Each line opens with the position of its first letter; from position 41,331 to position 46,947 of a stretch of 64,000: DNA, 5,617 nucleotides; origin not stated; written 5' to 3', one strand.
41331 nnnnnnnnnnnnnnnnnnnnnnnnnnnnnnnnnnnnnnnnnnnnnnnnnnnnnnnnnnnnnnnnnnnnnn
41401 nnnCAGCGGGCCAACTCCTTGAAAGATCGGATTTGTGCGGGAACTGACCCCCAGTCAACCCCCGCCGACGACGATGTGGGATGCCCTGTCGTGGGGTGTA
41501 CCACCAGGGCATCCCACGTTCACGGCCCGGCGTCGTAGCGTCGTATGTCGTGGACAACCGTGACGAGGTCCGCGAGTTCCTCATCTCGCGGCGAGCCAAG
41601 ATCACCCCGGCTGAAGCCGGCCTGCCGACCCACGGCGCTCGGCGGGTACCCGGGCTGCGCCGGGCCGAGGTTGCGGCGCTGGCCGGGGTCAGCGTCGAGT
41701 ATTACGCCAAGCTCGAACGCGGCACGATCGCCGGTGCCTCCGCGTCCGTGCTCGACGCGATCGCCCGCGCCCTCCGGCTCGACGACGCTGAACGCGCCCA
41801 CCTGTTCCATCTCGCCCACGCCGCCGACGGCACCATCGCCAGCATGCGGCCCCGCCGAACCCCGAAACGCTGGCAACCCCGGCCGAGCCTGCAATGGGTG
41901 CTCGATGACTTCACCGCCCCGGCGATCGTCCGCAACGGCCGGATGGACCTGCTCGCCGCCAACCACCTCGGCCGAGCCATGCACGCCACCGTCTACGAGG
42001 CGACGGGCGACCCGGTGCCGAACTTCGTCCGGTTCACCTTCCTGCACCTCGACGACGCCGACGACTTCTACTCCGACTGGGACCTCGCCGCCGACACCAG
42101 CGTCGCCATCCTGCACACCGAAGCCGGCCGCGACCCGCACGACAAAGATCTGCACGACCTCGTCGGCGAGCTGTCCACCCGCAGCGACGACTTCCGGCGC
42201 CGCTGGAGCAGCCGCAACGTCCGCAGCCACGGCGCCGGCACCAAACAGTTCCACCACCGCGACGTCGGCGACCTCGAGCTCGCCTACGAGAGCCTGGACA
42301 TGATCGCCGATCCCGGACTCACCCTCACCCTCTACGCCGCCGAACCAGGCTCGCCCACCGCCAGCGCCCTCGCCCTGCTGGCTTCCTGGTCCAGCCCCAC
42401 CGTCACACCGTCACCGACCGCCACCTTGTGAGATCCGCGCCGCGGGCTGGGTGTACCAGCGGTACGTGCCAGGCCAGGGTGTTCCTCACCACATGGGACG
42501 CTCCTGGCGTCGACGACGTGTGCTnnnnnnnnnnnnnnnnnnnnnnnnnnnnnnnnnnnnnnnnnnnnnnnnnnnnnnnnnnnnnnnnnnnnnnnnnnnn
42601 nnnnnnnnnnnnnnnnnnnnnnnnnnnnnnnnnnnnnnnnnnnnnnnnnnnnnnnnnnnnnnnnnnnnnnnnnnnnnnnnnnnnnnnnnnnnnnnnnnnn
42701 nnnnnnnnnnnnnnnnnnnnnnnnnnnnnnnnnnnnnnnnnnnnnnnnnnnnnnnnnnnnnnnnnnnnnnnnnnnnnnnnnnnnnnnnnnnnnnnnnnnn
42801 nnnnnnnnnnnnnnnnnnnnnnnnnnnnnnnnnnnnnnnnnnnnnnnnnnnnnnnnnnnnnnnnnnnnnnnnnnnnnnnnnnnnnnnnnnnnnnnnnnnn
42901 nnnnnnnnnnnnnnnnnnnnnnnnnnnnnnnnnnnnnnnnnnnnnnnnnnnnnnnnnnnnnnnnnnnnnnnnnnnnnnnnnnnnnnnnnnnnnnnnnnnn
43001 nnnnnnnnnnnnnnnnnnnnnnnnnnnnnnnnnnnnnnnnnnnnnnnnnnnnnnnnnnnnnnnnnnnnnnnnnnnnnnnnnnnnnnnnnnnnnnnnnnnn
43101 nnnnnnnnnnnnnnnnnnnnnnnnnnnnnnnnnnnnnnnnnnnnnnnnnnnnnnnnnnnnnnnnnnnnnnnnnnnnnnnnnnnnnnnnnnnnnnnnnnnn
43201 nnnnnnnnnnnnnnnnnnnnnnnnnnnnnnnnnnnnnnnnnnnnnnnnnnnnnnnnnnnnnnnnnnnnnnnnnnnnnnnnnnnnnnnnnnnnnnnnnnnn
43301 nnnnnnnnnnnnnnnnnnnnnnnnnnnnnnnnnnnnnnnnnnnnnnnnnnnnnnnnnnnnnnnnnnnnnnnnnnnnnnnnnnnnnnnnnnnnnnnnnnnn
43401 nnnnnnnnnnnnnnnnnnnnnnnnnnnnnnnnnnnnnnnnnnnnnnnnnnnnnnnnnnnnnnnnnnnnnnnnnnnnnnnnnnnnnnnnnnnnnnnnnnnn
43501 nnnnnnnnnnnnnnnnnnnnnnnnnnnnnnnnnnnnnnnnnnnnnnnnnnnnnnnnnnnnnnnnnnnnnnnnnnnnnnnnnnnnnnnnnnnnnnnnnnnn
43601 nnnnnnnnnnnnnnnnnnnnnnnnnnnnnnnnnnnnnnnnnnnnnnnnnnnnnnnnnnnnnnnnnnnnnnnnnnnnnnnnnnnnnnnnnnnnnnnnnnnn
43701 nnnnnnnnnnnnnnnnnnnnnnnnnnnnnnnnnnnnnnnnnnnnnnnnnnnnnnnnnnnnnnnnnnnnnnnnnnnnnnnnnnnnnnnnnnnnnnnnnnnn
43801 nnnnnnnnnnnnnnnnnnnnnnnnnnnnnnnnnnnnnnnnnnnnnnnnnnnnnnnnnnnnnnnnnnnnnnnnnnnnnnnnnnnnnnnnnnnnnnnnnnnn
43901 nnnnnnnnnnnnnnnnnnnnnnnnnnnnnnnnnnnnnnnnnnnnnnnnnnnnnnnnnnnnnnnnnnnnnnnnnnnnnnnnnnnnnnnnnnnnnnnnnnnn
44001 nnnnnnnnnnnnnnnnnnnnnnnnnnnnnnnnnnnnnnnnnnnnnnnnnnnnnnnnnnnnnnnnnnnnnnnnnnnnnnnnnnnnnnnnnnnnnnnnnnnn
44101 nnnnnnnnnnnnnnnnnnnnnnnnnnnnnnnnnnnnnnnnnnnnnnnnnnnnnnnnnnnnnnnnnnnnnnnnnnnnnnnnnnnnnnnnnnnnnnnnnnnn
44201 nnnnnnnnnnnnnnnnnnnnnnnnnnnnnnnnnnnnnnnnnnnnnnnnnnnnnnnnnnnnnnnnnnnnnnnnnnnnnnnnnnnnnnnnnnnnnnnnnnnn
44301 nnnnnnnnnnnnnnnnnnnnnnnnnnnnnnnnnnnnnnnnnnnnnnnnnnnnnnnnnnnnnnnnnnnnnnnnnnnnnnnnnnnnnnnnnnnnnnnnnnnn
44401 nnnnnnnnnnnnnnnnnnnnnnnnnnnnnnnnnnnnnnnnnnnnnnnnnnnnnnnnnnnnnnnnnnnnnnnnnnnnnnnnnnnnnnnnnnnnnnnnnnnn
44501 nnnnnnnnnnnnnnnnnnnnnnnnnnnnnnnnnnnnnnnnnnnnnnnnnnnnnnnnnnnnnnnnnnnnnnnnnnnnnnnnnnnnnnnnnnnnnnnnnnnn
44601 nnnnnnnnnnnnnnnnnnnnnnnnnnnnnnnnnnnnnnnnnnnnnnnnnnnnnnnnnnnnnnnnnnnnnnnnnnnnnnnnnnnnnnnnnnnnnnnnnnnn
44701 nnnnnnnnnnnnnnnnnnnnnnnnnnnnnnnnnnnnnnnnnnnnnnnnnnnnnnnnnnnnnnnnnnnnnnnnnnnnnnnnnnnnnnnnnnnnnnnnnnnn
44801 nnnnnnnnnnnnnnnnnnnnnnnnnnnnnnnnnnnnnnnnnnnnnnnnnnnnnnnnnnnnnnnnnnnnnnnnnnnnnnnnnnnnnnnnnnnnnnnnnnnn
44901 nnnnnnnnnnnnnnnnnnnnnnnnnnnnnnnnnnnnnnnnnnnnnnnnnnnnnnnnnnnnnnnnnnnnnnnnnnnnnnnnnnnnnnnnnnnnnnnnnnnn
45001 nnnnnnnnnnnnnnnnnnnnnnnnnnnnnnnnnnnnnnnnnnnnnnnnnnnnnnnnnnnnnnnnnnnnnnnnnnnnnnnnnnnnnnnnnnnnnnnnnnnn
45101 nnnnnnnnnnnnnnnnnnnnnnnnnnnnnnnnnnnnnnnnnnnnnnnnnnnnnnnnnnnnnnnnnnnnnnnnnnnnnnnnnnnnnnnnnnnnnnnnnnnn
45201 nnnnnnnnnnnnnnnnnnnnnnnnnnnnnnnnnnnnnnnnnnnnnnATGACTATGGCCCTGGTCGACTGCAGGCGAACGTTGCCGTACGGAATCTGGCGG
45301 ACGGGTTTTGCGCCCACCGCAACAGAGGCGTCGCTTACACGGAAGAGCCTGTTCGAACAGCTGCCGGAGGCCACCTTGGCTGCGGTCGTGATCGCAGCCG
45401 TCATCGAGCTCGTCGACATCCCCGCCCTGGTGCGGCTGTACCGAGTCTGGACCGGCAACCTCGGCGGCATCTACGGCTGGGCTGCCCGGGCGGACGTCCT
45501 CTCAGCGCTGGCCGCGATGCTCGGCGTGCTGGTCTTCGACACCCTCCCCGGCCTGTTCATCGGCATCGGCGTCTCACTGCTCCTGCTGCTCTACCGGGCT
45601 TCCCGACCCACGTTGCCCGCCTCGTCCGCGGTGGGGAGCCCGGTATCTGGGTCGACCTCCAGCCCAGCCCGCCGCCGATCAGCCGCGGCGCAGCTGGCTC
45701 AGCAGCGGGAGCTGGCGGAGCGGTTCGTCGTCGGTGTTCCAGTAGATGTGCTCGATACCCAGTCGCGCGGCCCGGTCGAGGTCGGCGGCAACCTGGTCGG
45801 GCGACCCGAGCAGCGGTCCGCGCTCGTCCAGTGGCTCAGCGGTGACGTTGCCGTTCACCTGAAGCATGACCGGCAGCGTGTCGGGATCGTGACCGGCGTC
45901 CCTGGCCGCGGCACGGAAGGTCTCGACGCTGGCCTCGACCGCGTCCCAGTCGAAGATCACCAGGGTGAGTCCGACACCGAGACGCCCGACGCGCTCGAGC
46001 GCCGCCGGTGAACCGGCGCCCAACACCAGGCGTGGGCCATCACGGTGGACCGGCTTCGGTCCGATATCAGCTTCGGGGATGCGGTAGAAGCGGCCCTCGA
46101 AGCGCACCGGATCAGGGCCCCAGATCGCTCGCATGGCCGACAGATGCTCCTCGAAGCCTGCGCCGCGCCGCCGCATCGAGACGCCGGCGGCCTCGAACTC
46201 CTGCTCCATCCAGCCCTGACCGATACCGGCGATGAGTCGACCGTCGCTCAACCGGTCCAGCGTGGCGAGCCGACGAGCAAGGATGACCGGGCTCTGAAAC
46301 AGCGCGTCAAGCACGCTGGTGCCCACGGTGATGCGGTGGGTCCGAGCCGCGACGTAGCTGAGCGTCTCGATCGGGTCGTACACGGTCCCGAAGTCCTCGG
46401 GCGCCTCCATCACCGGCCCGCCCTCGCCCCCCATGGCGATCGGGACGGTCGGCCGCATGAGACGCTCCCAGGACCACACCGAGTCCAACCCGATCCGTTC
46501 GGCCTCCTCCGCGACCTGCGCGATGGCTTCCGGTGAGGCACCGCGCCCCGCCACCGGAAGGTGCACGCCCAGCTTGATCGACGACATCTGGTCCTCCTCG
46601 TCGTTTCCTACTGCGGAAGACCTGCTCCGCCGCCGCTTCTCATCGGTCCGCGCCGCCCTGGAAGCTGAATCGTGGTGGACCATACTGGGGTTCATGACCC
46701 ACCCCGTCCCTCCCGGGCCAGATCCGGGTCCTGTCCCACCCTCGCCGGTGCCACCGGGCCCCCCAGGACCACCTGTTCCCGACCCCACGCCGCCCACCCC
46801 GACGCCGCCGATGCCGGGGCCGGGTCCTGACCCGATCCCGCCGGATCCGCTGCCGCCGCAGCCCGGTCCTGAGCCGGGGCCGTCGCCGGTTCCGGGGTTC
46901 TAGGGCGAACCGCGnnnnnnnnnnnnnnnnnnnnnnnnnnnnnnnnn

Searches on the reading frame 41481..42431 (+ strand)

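Call 9: search_protein_families(library=pfam, proteins=[window:41481-42431:+], max_evalue=0.00001)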
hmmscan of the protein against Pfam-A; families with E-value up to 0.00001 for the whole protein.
window:41481-42431:+ (316 aa): 3 families
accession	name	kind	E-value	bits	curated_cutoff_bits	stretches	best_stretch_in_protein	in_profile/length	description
PF17765.7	MLTR_LBD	-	6.1e-50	170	26.3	1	134-300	2-168/168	MmyB-like transcription regulator ligand binding domain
PF13560.12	HTH_31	-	1.5e-10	41.6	27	1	54-108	10-64/64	Helix-turn-helix domain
PF01381.28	HTH_3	-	1.2e-07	32.1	23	1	58-101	9-51/55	Helix-turn-helix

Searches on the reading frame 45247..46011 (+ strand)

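Call 9: search_protein_families(library=pfam, proteins=[window:45247-46011:+], max_evalue=0.00001)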
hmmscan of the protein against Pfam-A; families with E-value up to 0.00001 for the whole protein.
window:45247-46011:+ (254 aa): 0 families

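Call 78: search_protein_families(library=pfam, proteins=[window:45247-46011:+], max_evalue=0.01)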
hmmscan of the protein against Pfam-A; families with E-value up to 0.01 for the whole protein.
window:45247-46011:+ (254 aa): 1 family
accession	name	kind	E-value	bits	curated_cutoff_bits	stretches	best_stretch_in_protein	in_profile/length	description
PF00916.26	Sulfate_transp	-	0.00074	18.8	23.2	1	33-67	334-369/380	Sulfate permease family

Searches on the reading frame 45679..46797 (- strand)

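Call 9: search_protein_families(library=pfam, proteins=[window:45679-46797:-], max_evalue=0.00001)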
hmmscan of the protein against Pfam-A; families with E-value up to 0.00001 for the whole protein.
window:45679-46797:- (372 aa): 1 family
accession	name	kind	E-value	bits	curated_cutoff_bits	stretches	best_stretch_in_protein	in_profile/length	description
PF00296.26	Bac_luciferase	-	2e-49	169.1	27.9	1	86-315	18-227/314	Luciferase-like monooxygenase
